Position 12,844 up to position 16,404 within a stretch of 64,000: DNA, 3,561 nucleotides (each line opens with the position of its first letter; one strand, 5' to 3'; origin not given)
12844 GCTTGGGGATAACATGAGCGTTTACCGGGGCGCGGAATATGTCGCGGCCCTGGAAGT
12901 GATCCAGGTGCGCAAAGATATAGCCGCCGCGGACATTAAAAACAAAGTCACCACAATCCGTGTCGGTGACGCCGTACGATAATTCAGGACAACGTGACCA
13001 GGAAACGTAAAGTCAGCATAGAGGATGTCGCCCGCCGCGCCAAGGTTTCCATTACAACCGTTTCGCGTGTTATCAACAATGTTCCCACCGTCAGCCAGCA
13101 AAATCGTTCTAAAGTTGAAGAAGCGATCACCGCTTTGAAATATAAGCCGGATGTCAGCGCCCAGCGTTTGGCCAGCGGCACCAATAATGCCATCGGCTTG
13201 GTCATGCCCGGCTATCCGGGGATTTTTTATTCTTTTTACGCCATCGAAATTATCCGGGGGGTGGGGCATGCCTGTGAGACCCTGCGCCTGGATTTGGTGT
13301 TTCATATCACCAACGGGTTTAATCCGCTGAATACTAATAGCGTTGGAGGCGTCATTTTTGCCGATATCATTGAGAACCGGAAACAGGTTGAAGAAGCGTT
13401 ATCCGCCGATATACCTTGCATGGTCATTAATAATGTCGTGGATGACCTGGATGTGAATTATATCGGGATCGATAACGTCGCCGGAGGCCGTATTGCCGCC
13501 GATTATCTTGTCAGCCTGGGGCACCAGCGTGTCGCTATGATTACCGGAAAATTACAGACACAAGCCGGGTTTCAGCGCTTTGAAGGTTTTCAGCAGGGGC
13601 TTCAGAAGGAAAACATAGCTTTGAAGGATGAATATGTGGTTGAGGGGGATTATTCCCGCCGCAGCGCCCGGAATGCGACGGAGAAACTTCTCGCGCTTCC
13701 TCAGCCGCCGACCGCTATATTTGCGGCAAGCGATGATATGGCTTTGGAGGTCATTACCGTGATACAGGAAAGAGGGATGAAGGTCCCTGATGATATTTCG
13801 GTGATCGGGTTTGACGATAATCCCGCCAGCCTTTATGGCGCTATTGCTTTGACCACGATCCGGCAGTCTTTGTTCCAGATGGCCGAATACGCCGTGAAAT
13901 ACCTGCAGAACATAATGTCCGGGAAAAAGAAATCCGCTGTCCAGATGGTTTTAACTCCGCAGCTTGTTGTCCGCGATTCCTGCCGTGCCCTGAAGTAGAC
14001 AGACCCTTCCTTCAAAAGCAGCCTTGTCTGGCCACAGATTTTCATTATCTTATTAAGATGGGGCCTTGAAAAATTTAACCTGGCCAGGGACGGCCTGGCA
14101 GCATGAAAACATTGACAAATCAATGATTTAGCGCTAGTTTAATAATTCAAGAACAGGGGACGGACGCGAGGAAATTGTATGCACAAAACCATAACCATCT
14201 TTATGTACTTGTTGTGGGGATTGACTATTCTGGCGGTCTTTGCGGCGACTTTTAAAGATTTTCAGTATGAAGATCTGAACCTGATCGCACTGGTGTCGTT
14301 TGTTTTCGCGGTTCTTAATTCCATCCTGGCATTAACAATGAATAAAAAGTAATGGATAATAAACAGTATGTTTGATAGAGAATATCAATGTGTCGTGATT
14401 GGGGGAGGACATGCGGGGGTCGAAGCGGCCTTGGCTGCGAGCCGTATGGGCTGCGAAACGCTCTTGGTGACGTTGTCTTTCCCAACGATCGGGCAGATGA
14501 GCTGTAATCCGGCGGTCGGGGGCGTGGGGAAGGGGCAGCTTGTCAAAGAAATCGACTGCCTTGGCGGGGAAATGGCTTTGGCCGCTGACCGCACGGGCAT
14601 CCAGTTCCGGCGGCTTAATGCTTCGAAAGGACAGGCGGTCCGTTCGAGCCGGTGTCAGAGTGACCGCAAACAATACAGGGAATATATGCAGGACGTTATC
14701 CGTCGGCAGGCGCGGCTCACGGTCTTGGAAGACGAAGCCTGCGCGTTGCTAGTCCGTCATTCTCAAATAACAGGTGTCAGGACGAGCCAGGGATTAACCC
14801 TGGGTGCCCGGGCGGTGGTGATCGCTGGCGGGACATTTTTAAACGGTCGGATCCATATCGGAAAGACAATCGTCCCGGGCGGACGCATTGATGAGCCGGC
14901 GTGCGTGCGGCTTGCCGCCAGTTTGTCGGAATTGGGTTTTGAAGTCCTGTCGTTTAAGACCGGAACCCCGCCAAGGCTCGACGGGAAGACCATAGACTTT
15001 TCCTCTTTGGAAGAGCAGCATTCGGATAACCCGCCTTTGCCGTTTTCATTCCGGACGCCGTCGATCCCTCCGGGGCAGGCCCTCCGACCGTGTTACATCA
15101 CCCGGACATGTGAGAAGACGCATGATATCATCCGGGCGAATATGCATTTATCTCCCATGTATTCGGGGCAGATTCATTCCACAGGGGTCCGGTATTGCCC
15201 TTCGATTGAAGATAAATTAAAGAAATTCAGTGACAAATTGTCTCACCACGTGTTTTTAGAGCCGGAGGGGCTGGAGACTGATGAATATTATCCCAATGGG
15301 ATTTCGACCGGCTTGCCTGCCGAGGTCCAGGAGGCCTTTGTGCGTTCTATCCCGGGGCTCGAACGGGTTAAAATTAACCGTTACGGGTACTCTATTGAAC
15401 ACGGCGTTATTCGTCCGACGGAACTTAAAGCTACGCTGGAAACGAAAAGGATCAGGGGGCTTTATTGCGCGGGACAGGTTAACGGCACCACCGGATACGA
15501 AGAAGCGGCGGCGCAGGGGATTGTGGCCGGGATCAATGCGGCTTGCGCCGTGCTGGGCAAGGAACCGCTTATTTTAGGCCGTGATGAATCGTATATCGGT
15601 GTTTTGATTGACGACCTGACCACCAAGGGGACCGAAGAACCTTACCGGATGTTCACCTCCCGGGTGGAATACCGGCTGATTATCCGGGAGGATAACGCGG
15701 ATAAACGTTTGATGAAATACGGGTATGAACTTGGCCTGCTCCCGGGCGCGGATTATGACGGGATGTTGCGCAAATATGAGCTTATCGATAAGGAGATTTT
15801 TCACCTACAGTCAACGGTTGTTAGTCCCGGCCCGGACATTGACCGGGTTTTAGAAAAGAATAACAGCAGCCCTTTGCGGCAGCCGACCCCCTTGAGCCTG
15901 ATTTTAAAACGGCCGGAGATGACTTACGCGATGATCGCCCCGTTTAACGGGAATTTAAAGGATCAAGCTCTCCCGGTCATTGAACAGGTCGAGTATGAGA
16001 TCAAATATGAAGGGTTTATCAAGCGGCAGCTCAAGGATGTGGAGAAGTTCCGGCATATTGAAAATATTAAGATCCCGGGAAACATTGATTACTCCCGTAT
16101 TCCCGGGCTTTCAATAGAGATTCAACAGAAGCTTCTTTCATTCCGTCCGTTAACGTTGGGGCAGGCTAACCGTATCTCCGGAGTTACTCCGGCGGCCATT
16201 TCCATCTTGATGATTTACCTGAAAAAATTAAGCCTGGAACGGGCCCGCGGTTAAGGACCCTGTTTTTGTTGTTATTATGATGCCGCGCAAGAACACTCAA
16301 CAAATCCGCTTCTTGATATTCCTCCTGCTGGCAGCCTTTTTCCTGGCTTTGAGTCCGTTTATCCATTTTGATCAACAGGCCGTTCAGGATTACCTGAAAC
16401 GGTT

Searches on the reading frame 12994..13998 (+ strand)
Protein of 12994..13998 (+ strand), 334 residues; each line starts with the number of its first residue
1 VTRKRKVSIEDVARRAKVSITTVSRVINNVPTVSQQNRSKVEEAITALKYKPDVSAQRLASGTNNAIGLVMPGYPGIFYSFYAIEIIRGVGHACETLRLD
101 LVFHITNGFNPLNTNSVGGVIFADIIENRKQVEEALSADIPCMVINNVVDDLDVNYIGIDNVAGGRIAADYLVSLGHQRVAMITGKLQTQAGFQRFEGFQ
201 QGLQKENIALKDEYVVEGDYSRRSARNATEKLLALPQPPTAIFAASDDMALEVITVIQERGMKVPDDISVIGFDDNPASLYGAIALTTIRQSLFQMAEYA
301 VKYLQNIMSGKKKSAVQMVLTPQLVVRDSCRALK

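Call 9: search_protein_families(library=pfam, proteins=[window:12994-13998:+], max_evalue=0.01)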
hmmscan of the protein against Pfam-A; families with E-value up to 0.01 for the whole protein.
window:12994-13998:+ (334 aa): 5 families
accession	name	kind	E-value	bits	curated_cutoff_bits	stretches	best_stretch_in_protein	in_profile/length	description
PF13377.12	Peripla_BP_3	-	6.8e-34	117.8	26.5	1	169-330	1-167/167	Periplasmic binding protein-like domain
PF13407.12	Peripla_BP_4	-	1.5e-22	80.8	35.1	1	130-312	71-258/258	Periplasmic binding protein domain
PF00356.27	LacI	-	2.4e-16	59.7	27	1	8-53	1-46/46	Bacterial regulatory proteins, lacI family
PF00532.27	Peripla_BP_1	-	2.3e-14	54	22.2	1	110-274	51-224/281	Periplasmic binding proteins and sugar binding domain of LacI family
PF01381.28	HTH_3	-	0.0021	18.5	23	1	4-43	7-46/55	Helix-turn-helix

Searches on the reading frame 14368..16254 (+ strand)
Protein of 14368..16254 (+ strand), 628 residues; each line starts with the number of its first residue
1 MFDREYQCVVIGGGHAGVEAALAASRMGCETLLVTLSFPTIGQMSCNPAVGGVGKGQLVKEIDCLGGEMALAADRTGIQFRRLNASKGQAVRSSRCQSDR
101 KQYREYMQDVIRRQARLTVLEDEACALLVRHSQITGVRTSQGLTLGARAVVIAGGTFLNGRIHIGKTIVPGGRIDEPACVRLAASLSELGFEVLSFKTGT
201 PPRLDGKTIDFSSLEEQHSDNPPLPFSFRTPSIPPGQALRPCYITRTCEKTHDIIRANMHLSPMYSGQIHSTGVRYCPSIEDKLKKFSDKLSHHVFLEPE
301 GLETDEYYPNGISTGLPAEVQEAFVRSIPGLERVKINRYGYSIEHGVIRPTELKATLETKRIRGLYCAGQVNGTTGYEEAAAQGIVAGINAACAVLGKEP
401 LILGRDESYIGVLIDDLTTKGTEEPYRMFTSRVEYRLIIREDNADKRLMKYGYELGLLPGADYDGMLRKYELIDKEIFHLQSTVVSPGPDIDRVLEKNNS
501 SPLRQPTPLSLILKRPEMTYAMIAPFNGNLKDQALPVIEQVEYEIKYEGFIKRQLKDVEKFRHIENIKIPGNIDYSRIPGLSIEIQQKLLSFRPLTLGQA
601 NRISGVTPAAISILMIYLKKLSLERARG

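Call 9: search_protein_families(library=pfam, proteins=[window:14368-16254:+], max_evalue=0.01)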
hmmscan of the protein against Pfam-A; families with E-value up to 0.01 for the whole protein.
window:14368-16254:+ (628 aa): 10 families
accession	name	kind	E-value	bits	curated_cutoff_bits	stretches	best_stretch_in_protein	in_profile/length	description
PF01134.28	GIDA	-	5.5e-156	520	22.1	1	8-399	2-391/391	Glucose inhibited division protein A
PF13932.14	SAM_GIDA_C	-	5.2e-25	87.5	27.1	1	559-615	1-57/57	tRNA modifying enzyme MnmG/GidA C-terminal helical bundle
PF21680.2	GIDA_C_1st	-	2.9e-19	70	24.7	1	462-554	3-95/96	tRNA modifying enzyme MnmG/GidA C-terminal helical domain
PF12831.13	FAD_oxidored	-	9e-08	32.3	27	1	8-151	2-141/416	FAD dependent oxidoreductase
PF13738.12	Pyr_redox_3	-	4.3e-07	29.9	30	1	91-159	71-137/305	Pyridine nucleotide-disulphide oxidoreductase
PF07992.20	Pyr_redox_2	-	1e-05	25.6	26.1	1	6-155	1-108/291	Pyridine nucleotide-disulphide oxidoreductase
PF03486.20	HI0933_like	-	0.0016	18.3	50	0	7-34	2-29/244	HI0933-like protein Rossmann domain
PF00070.33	Pyr_redox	-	0.0017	19.3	22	1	9-35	3-29/82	Pyridine nucleotide-disulphide oxidoreductase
PF00890.30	FAD_binding_2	-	0.0044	16.7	20.4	1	9-43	3-37/414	FAD binding domain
PF01266.30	DAO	-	0.0068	16.4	27.9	0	114-161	161-208/353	FAD dependent oxidoreductase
